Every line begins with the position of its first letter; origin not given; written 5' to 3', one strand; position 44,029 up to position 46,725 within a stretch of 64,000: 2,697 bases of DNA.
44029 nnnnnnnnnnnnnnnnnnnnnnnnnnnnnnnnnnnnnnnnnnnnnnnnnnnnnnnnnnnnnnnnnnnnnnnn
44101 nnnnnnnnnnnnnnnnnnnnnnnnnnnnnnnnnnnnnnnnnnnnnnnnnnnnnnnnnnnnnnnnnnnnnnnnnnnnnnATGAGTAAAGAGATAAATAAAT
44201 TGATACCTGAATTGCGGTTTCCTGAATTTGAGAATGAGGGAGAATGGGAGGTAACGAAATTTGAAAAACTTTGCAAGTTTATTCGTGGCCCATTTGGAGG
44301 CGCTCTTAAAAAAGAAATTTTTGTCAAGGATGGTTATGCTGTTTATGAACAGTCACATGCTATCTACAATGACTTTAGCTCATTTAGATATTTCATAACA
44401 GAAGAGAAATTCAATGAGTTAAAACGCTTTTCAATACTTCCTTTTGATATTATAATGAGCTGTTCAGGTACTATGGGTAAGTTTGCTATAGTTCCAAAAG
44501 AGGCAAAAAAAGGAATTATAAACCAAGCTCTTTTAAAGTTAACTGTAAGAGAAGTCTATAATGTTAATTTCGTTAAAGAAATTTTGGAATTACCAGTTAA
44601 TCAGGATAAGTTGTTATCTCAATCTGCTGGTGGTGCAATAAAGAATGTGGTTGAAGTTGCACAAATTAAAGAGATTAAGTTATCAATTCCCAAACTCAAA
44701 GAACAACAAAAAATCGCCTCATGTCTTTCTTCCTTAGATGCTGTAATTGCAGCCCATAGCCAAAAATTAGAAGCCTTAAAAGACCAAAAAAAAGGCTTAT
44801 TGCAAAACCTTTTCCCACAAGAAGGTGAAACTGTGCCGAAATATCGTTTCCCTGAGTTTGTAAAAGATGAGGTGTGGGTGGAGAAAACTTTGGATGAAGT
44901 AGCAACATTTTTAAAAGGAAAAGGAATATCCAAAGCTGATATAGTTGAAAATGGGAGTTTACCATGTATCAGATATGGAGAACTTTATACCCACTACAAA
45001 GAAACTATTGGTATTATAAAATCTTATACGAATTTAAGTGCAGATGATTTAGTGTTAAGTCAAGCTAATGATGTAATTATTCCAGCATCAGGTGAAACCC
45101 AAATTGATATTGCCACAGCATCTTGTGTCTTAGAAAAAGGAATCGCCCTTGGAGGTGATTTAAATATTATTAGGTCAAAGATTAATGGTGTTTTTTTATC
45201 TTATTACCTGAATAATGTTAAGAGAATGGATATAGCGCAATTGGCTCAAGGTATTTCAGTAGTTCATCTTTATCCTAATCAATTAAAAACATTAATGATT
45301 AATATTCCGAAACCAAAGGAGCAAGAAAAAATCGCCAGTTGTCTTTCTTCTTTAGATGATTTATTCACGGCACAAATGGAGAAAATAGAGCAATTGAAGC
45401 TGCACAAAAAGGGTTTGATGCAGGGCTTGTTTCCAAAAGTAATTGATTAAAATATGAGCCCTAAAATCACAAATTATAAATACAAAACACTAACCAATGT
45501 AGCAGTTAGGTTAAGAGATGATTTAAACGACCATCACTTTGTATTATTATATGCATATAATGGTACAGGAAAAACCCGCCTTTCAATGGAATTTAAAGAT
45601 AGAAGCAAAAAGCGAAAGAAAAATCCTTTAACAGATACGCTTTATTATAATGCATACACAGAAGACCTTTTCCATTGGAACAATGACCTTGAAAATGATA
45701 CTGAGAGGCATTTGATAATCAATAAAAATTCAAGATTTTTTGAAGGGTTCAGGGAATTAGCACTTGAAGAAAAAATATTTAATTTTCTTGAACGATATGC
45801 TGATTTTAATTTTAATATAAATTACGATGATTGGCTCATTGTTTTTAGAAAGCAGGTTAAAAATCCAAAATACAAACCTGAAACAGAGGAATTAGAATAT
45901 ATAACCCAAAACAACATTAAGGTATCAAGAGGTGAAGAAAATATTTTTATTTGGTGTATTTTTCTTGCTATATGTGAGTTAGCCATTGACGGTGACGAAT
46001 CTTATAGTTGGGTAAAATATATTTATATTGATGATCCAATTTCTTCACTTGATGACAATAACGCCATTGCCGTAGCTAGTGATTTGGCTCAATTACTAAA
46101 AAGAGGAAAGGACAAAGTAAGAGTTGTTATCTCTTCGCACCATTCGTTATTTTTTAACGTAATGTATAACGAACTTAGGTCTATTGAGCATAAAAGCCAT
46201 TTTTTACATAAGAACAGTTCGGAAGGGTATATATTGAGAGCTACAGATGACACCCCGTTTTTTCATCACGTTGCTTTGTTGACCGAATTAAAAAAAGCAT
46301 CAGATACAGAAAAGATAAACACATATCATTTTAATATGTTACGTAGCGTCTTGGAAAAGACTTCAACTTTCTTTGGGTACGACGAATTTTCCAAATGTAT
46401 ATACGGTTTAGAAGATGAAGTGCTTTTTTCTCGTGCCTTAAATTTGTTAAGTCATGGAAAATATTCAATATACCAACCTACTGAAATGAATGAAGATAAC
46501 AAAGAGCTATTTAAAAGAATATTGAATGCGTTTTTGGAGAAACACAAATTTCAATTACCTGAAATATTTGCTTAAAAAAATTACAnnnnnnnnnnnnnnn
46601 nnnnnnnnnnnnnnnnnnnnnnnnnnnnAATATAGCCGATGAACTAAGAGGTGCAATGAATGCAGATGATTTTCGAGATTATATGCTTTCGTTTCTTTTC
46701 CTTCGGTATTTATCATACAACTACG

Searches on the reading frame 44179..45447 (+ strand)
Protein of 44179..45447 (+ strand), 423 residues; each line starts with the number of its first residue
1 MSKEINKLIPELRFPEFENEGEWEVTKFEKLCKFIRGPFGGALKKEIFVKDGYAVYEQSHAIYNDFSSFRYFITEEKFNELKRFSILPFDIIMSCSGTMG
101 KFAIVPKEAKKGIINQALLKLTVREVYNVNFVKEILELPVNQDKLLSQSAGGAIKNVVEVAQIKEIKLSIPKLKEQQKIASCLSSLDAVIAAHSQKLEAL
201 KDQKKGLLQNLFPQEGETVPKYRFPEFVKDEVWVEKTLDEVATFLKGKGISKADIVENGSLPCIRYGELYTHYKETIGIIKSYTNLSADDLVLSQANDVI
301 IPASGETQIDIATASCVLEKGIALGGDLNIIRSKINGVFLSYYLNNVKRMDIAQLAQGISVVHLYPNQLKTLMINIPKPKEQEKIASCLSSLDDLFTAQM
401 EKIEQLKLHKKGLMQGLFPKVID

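Call 112: search_solved_structures(query=window:44179-45447:+, max_evalue=0.00001)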
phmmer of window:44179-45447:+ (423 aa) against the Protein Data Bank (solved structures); distinct sequences matched with E-value up to 0.00001: 1.
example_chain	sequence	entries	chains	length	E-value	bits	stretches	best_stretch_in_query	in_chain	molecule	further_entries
1yf2_A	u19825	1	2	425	3.6e-15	59.4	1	21-417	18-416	Type I restriction-modification enzyme, S subunit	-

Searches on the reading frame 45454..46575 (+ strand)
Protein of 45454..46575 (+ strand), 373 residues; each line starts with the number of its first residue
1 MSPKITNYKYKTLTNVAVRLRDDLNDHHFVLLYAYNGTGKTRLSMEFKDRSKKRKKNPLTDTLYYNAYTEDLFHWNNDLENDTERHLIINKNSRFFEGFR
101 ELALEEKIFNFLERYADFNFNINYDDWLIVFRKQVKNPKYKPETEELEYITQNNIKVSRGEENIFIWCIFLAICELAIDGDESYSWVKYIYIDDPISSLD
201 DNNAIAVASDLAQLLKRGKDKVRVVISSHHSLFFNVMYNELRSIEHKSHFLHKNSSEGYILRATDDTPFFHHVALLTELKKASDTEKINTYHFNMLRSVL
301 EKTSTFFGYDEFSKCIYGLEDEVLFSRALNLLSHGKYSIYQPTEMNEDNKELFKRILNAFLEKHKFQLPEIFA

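Call 3: search_protein_families(library=pfam, proteins=[window:45454-46575:+], max_evalue=1)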
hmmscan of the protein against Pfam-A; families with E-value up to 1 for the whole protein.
window:45454-46575:+ (373 aa): 8 families
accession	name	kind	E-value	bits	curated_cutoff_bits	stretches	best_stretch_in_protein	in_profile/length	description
PF13166.12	AAA_13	-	8.5e-14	51.6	36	2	153-348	496-697/713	AAA domain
PF02463.25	SMC_N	-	0.052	13.4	40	1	156-245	136-212/220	RecF/RecN/SMC N terminal domain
PF25201.1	nSTAND6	-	0.089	13.3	27.7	1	22-74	13-65/148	Novel STAND NTPase 6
PF13481.12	AAA_25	-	0.096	12.7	27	1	19-46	25-52/195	AAA domain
PF18689.6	PriX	-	0.098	13.4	25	1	81-144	13-76/95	Primase X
PF13191.12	AAA_16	-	0.11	13.4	32.6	1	27-54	24-51/167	AAA ATPase domain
PF18137.7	ORC_WH_C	-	0.13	12.9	26.4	1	97-146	24-73/133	Origin recognition complex winged helix C-terminal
PF03091.20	CutA1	-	0.18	12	22.4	0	72-101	38-67/99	CutA1 divalent ion tolerance protein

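Call 4: search_protein_families(library=padloc, proteins=[window:45454-46575:+], max_evalue=1)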
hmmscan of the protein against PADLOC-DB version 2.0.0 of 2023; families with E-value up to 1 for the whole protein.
window:45454-46575:+ (373 aa): 9 families
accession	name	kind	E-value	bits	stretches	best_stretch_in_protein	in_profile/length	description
PDLC02360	PrrC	-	8.7e-137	454.1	1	9-367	17-347/372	PrrC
PDLC04886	PDC-S06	-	5.6e-09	33.3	2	157-363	499-711/727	-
PDLC04896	PDC-S06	-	1.1e-08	32.2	1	190-261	528-592/732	-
PDLC04887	PDC-S06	-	3e-07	27.4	1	156-261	546-642/790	-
PDLC04894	PDC-S06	-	3.2e-05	20.7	2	190-265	533-601/740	-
PDLC04140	mad8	-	0.0013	16.4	1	19-231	19-233/314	mads_8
PDLC04893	PDC-S06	-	0.0014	15.1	1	192-216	650-674/862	-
PDLC00289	PtuA1|PtuA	-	0.009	13.1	1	6-155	7-155/404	AAA ATPase domain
PDLC03861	LmuB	-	0.037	9.9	1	164-250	1114-1195/1213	-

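Call 5: search_protein_families(library=ncbifam, proteins=[window:45454-46575:+], max_evalue=1)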
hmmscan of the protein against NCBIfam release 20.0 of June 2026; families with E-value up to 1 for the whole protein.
window:45454-46575:+ (373 aa): 2 families
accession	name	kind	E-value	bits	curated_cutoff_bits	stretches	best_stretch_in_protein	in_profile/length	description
TIGR02315.1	ABC_phnC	equivalog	0.033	13.6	266.1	1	188-230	165-205/243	phosphonate ABC transporter ATP-binding protein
NF004629.0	PRK05973.1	equivalog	0.039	13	156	1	15-67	52-104/237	DNA helicase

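Call 77: list_cluster_members(proteins=[P0001, P0011, window:45454-46572:+, window:50219-50929:+, window:52602-53072:+, P0014, P0150, P0164, P0012, P0004])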
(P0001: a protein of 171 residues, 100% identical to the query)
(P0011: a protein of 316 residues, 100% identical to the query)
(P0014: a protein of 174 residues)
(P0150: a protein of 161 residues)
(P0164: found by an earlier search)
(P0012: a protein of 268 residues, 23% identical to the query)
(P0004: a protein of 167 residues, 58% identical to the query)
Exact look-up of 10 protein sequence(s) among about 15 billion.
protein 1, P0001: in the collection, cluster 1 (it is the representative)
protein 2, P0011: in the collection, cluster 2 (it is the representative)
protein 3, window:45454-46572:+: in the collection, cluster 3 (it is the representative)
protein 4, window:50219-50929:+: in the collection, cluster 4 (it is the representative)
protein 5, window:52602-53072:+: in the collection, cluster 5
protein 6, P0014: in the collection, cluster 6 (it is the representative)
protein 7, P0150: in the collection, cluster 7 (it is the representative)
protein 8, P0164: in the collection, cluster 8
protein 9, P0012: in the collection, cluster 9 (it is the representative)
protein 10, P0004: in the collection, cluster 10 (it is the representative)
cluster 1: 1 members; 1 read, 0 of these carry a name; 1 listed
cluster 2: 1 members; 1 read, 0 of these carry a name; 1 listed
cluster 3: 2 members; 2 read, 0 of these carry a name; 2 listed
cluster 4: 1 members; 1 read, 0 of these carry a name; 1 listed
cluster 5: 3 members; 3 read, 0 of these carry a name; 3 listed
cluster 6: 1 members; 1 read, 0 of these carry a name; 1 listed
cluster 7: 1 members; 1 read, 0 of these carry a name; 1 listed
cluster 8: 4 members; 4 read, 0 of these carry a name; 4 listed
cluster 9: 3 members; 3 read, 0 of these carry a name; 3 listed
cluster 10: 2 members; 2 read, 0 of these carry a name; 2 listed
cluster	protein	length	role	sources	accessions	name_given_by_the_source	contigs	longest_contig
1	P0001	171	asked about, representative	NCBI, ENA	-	-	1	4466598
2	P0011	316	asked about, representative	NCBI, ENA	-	-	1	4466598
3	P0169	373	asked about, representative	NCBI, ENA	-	-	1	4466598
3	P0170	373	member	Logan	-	-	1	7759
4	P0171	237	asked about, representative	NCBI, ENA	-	-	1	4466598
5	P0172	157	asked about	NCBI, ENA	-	-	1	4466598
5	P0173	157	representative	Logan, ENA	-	-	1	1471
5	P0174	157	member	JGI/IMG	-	-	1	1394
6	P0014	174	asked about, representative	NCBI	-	-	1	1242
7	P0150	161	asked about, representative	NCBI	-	-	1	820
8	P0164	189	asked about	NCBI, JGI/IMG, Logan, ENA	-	-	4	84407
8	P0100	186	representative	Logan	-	-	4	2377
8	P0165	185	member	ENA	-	-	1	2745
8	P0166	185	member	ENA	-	-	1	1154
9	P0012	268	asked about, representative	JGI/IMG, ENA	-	-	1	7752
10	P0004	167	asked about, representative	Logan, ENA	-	-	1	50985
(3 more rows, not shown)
